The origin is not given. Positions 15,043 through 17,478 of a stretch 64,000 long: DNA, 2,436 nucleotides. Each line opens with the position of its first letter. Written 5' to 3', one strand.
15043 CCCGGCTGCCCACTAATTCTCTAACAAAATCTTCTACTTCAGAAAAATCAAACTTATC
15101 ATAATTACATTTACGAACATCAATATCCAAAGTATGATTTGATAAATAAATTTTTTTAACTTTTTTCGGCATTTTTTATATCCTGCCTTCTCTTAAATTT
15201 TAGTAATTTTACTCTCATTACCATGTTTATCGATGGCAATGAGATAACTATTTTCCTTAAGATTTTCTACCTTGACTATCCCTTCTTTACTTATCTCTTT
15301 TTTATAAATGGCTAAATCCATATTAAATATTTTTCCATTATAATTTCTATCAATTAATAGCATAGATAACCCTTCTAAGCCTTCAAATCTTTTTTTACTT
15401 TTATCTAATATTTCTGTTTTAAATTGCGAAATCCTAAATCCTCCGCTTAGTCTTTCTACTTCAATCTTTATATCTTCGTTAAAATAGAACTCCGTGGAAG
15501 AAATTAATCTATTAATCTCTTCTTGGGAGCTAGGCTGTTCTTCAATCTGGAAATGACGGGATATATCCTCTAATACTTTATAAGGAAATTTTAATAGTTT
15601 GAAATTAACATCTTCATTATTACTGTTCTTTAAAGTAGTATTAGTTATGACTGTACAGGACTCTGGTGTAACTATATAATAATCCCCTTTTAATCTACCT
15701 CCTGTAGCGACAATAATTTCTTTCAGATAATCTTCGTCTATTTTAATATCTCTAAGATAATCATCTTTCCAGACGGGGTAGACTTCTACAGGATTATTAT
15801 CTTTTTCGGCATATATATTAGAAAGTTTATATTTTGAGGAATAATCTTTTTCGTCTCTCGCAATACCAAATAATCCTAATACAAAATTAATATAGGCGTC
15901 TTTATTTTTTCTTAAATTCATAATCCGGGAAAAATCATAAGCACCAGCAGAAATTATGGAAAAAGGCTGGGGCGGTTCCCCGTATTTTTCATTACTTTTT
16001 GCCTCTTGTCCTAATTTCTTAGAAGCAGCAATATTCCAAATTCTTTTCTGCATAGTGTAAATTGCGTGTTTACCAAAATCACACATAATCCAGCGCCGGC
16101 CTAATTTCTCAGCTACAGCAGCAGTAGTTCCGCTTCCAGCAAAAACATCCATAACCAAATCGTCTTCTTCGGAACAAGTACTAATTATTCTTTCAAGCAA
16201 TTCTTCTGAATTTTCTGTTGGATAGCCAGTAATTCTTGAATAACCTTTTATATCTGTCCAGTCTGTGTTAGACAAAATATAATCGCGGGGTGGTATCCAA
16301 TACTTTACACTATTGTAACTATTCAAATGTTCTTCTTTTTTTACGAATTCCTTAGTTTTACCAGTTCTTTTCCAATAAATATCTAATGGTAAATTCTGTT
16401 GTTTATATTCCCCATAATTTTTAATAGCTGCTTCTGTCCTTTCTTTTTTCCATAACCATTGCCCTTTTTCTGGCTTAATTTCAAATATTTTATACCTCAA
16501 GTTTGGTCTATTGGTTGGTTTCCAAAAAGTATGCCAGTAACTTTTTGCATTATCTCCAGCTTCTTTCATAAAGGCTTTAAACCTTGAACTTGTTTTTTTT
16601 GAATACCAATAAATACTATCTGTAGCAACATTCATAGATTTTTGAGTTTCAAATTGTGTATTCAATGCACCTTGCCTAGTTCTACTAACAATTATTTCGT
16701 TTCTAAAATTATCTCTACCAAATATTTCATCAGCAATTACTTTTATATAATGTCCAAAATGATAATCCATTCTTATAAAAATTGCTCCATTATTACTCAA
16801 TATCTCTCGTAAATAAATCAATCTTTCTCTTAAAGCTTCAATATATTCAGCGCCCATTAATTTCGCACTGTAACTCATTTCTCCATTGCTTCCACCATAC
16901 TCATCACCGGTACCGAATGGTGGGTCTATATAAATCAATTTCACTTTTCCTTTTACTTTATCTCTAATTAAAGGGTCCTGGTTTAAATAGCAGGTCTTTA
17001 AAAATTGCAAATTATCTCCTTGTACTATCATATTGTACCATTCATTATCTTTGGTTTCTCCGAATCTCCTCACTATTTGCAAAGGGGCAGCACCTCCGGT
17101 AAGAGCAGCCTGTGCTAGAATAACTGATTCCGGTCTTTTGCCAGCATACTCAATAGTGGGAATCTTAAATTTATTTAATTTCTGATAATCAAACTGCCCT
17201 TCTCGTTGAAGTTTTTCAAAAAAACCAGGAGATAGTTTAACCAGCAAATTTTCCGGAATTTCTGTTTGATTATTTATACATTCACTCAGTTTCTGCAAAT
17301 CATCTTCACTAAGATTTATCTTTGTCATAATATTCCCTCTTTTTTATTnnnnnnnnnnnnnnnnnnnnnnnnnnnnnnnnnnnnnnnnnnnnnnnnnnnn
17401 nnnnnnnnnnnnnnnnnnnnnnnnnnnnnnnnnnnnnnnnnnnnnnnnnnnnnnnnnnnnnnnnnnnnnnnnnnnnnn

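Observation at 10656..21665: Six-gene co-directional operon: helicase-nuclease, type III mod, type III res, then three unknown genes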

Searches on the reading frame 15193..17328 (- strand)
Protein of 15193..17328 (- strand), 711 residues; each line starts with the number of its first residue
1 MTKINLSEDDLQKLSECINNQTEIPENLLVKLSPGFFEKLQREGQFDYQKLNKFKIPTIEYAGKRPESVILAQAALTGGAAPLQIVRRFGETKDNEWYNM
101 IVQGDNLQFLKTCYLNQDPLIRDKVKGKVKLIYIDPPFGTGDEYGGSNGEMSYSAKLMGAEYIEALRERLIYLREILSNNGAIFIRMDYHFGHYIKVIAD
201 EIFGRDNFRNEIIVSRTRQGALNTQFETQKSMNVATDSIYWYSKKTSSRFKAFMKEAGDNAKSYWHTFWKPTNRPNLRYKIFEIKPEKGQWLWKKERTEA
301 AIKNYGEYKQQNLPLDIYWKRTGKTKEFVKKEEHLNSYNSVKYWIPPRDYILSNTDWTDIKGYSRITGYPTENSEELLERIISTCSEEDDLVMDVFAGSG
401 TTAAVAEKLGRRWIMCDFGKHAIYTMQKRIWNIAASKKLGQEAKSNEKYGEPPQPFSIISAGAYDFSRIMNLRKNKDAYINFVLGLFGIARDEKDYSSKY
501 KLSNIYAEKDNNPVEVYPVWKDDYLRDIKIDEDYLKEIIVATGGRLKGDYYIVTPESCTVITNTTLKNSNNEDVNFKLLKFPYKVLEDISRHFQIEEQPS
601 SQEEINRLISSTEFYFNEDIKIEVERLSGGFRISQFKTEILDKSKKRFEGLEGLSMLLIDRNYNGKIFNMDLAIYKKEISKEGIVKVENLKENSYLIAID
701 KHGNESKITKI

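Call 4: search_protein_families(library=pfam, proteins=[window:15193-17328:-], max_evalue=0.01)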
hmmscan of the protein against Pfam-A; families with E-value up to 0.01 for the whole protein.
window:15193-17328:- (711 aa): 1 family
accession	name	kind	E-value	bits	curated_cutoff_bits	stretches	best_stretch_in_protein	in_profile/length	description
PF01555.25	N6_N4_Mtase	-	1.6e-36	126.8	26.7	1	129-427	1-220/221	DNA methylase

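Call 5: search_protein_families(library=padloc, proteins=[window:15193-17328:-], max_evalue=0.01)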
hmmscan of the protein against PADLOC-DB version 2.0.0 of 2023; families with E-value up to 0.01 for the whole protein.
window:15193-17328:- (711 aa): 48 families (the best 25 are shown)
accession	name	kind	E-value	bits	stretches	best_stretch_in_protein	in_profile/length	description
PDLC03354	MTase_II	-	1.9e-54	183.3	2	58-254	26-216/425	Type II methyltransferase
PDLC03638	MTase_III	-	8.7e-48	161.2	1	121-449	395-698/816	Type III methyltransferase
PDLC03636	MTase_III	-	5.6e-47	158.8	2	94-275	42-200/575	Type III methyltransferase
PDLC03300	MTase_II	-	1.2e-36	124.3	2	366-440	212-286/302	Type II methyltransferase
PDLC03635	MTase_III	-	2.7e-36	123.5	2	83-255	205-360/708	Type III methyltransferase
PDLC03633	MTase_III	-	1.8e-35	120.7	2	355-434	279-357/616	Type III methyltransferase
PDLC03644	MTase_III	-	1.1e-34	118.1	1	92-441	32-404/542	Type III methyltransferase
PDLC03339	MTase_II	-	1.5e-31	107.5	2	101-253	6-145/399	Type II methyltransferase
PDLC03634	MTase_III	-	4.2e-30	103.2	2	169-405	180-426/621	Type III methyltransferase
PDLC03371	MTase_II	-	8.4e-25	85.8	1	96-435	8-257/260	Type II methyltransferase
PDLC03641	MTase_III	-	2.2e-23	80.7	2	169-408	191-430/657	Type III methyltransferase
PDLC03642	MTase_III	-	3e-21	73.7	1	92-409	76-382/528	Type III methyltransferase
PDLC03632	MTase_III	-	8e-20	68.5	2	357-431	453-530/983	Type III methyltransferase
PDLC03299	MTase_II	-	4.8e-19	67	1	367-431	194-258/296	Type II methyltransferase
PDLC03238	MTase_II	-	3.9e-17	60.4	1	371-443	306-376/428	Type II methyltransferase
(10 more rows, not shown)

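Call 7: search_protein_families(library=ncbifam, proteins=[window:15193-17328:-], max_evalue=0.01)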
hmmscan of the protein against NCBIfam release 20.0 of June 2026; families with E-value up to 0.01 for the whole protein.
window:15193-17328:- (711 aa): 4 families
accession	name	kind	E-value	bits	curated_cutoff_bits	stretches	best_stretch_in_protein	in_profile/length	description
NF050803.1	DnaMtaseCcrMCaul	equivalog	1.3e-15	57.2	830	1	368-461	185-278/350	adenine-specific DNA-methyltransferase CcrM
NF008572.0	PRK11524.1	equivalog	4.1e-15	55.7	292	1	369-429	195-255/294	adenine-specific DNA-methyltransferase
NF010253.0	PRK13699.1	subfamily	3.5e-06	26.9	244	1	363-437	138-212/226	DNA methyltransferase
NF001786.0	PRK00517.2-4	equivalog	0.005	16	327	0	380-429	135-184/277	50S ribosomal protein L11 methyltransferase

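Call 103: search_solved_structures(query=window:15193-17328:-, max_evalue=0.001)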
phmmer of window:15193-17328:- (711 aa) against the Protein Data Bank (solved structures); distinct sequences matched with E-value up to 0.001: 13.
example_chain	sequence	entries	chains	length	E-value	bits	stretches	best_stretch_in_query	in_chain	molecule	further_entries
6k0w_B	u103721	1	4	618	1.6e-10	43.5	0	164-218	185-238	Adenine specific DNA methyltransferase (Mod)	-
4zcf_A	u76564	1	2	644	4.5e-10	42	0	163-214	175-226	Restriction endonuclease EcoP15I, modification subunit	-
1g60_A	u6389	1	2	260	2.1e-09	39.8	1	369-421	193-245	Adenine-specific Methyltransferase MboIIA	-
7dsu_A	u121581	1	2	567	1.5e-08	37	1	94-410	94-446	Mbo45V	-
6pbd_A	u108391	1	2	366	1.5e-08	37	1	359-462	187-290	Modification methylase CcrMI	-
5hek_A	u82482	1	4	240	1.5e-06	30.3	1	366-430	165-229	Adenine specific DNA methyltransferase (DpnA)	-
5hfj_A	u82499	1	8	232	1.7e-06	30.2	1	366-430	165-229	Adenine specific DNA methyltransferase (DpnA)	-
1boo_A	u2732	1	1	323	2.7e-05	26.2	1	366-419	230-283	PROTEIN (N-4 CYTOSINE-SPECIFIC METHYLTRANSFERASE PVU II)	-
8urk_A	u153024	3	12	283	6.7e-05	24.9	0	366-430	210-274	Methyltransferase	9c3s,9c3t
9c3u_A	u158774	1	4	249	8.3e-05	24.6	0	366-418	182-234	Methyltransferase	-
1eg2_A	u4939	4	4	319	9.2e-05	24.4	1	326-419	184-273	MODIFICATION METHYLASE RSRI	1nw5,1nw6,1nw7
1nw8_A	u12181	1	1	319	9.2e-05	24.4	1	326-419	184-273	MODIFICATION METHYLASE RSRI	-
2zie_A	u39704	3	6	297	0.00051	22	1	353-416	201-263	Putative modification methylase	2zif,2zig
